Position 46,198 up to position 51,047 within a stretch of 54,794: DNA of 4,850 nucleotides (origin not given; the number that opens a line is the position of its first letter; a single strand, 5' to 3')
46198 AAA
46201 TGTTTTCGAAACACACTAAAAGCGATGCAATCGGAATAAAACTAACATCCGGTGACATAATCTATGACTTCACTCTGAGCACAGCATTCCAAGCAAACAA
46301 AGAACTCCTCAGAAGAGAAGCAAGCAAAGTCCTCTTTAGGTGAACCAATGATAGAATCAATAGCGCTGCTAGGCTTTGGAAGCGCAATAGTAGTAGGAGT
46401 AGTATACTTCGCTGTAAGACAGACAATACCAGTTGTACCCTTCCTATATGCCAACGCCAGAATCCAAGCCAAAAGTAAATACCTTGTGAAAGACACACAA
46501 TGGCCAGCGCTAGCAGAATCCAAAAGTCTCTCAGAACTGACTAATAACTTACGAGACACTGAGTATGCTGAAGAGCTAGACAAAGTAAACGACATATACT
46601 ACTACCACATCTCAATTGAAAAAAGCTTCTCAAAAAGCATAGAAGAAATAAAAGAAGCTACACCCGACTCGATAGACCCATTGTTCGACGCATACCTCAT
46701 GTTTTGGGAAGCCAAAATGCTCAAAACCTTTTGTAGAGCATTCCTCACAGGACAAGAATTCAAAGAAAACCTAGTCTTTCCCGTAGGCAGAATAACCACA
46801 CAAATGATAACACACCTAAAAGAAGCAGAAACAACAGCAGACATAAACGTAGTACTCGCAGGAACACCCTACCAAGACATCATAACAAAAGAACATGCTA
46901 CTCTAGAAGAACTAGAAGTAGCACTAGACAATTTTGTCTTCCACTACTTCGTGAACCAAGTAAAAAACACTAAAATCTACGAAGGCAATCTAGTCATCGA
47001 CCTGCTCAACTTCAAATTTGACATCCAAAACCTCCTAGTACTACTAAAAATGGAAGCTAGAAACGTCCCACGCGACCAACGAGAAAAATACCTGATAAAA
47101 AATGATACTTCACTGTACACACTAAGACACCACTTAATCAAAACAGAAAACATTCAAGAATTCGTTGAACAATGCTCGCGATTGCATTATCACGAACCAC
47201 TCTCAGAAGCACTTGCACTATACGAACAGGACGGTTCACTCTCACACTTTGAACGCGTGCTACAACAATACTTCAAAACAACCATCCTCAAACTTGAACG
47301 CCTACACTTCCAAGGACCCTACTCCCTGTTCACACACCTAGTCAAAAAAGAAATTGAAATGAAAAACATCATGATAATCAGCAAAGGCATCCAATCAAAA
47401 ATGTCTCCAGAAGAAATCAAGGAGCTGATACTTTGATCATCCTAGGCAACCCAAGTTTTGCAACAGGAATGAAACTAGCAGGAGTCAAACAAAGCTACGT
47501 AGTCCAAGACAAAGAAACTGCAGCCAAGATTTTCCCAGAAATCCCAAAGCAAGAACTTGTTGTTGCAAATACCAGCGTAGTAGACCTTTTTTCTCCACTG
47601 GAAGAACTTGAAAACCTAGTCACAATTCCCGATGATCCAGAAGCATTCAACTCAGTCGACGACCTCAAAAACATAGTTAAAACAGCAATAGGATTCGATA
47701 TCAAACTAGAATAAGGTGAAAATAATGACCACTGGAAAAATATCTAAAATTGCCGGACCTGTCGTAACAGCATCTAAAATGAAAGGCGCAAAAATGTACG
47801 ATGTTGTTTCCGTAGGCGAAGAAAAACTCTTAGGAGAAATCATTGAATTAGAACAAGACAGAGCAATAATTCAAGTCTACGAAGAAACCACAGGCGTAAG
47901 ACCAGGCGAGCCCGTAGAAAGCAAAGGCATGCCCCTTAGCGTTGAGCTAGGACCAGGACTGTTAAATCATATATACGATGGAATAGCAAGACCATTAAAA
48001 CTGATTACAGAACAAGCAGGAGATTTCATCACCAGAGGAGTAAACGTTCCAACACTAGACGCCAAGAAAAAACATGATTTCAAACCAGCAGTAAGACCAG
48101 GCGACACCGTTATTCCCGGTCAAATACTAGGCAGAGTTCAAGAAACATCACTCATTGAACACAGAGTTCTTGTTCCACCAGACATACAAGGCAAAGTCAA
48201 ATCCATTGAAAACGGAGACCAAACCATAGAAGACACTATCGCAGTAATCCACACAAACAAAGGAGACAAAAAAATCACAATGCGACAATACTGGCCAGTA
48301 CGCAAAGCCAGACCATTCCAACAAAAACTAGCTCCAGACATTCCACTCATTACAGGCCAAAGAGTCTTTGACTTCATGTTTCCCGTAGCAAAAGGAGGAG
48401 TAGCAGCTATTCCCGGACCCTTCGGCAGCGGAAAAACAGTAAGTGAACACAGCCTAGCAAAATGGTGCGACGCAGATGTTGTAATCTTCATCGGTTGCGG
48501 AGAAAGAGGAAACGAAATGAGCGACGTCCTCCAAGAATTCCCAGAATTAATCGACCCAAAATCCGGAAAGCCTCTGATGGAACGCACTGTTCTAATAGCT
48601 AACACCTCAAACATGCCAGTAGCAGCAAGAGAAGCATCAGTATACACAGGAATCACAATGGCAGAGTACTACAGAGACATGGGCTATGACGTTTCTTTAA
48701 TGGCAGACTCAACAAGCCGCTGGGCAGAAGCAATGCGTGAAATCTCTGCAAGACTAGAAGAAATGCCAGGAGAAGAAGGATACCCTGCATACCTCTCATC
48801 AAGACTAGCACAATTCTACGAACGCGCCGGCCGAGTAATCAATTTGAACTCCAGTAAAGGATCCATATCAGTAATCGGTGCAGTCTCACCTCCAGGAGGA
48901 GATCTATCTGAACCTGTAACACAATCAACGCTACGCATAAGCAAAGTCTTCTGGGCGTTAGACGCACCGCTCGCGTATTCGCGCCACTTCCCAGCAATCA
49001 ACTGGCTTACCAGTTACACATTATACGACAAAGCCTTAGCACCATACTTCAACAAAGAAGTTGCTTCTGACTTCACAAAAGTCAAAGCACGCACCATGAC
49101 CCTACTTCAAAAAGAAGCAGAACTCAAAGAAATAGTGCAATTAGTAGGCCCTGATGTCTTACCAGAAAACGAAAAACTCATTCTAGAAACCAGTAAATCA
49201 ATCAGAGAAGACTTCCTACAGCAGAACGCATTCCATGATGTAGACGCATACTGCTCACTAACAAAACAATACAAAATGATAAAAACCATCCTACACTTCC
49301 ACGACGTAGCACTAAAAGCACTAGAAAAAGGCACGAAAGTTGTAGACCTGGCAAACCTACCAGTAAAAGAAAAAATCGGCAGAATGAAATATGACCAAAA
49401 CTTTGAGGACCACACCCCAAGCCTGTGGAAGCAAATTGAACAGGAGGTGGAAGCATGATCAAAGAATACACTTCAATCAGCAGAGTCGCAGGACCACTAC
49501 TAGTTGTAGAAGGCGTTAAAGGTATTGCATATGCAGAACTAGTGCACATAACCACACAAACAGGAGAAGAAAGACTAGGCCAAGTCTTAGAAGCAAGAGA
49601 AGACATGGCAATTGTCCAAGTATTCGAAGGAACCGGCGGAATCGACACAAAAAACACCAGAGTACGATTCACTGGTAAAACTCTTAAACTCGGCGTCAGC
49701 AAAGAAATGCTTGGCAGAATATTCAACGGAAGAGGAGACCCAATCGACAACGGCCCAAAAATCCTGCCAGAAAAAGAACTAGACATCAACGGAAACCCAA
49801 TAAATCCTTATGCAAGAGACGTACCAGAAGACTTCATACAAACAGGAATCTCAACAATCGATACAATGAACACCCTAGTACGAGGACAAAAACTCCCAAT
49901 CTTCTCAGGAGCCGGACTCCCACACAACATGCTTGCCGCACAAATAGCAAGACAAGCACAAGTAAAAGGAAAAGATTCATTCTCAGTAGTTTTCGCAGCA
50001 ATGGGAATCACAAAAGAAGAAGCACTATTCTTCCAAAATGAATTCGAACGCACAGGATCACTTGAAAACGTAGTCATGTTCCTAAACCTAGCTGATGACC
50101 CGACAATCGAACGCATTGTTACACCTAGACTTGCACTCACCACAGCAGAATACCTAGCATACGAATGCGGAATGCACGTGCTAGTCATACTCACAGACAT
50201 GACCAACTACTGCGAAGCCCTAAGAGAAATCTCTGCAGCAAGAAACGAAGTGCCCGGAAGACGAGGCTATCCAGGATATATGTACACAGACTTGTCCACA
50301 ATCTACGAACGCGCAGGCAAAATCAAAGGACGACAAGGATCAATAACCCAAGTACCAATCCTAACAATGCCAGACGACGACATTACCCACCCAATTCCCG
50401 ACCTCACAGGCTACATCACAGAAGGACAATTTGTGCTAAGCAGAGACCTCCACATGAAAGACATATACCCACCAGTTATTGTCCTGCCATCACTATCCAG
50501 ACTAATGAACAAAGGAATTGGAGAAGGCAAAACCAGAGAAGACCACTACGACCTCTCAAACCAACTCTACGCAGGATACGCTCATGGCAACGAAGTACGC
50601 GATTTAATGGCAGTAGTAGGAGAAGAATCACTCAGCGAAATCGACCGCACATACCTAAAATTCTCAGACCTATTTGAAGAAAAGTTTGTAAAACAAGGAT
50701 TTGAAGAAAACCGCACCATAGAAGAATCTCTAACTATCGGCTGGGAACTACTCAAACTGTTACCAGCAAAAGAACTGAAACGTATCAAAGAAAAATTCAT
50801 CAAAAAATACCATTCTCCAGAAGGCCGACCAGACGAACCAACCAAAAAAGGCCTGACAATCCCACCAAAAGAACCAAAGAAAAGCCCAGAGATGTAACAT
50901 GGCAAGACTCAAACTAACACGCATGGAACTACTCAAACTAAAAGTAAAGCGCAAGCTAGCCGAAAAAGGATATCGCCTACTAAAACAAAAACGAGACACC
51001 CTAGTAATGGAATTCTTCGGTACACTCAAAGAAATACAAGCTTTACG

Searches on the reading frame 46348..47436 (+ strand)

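Call 79: search_protein_families(library=pfam, max_evalue=0.00001, proteins=[window:46348-47436:+])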
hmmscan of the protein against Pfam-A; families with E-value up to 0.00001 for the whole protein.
window:46348-47436:+ (362 aa): 1 family
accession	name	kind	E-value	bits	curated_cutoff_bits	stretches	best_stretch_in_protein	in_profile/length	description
PF01992.21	vATP-synt_AC39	-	2.1e-46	159.2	29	1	35-359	1-338/339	ATP synthase (C/AC39) subunit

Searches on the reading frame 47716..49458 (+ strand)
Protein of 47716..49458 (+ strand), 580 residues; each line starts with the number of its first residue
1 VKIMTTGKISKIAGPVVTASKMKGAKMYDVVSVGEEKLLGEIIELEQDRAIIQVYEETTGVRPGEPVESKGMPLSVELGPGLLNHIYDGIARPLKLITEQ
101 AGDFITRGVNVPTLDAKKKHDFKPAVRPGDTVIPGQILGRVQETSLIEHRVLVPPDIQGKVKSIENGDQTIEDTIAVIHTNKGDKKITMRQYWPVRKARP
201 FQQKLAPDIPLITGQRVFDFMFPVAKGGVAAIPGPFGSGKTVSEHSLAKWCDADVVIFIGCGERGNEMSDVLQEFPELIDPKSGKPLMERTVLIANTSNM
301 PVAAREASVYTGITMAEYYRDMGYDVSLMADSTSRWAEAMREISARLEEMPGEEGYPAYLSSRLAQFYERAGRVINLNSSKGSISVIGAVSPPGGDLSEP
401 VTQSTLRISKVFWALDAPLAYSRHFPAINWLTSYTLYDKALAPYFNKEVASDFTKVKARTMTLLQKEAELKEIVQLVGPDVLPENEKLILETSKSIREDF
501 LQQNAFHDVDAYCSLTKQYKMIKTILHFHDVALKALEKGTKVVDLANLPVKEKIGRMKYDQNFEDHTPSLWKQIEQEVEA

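Call 79: search_protein_families(library=pfam, max_evalue=0.00001, proteins=[window:47716-49458:+])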
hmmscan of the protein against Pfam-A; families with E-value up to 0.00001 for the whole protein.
window:47716-49458:+ (580 aa): 4 families
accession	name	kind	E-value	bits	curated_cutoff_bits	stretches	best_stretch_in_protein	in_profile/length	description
PF00006.31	ATP-synt_ab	-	9.4e-73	244.8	29.5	1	214-434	1-212/213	ATP synthase alpha/beta family, nucleotide-binding domain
PF16886.11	ATP-synt_ab_Xtn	-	7.8e-30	102.9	25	1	111-196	1-88/88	ATPsynthase alpha/beta subunit barrel-sandwich domain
PF22919.1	ATP-synt_VA_C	-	3e-26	91.9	24.7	1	445-539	4-95/101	C-terminal domain of V and A type ATP synthase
PF02874.29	ATP-synt_ab_N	-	3.3e-17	63.2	20.9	1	9-71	1-69/69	ATP synthase alpha/beta family, beta-barrel domain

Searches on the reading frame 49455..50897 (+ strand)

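Call 79: search_protein_families(library=pfam, max_evalue=0.00001, proteins=[window:49455-50897:+])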
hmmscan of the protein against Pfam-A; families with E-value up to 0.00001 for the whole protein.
window:49455-50897:+ (480 aa): 3 families
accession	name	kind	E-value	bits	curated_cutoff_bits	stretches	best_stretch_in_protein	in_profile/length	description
PF00006.31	ATP-synt_ab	-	1.7e-78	263.6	29.5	1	131-348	1-213/213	ATP synthase alpha/beta family, nucleotide-binding domain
PF22919.1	ATP-synt_VA_C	-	3.7e-35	120.4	24.7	1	353-452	1-100/101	C-terminal domain of V and A type ATP synthase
PF02874.29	ATP-synt_ab_N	-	1.5e-14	54.7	20.9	1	8-74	1-69/69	ATP synthase alpha/beta family, beta-barrel domain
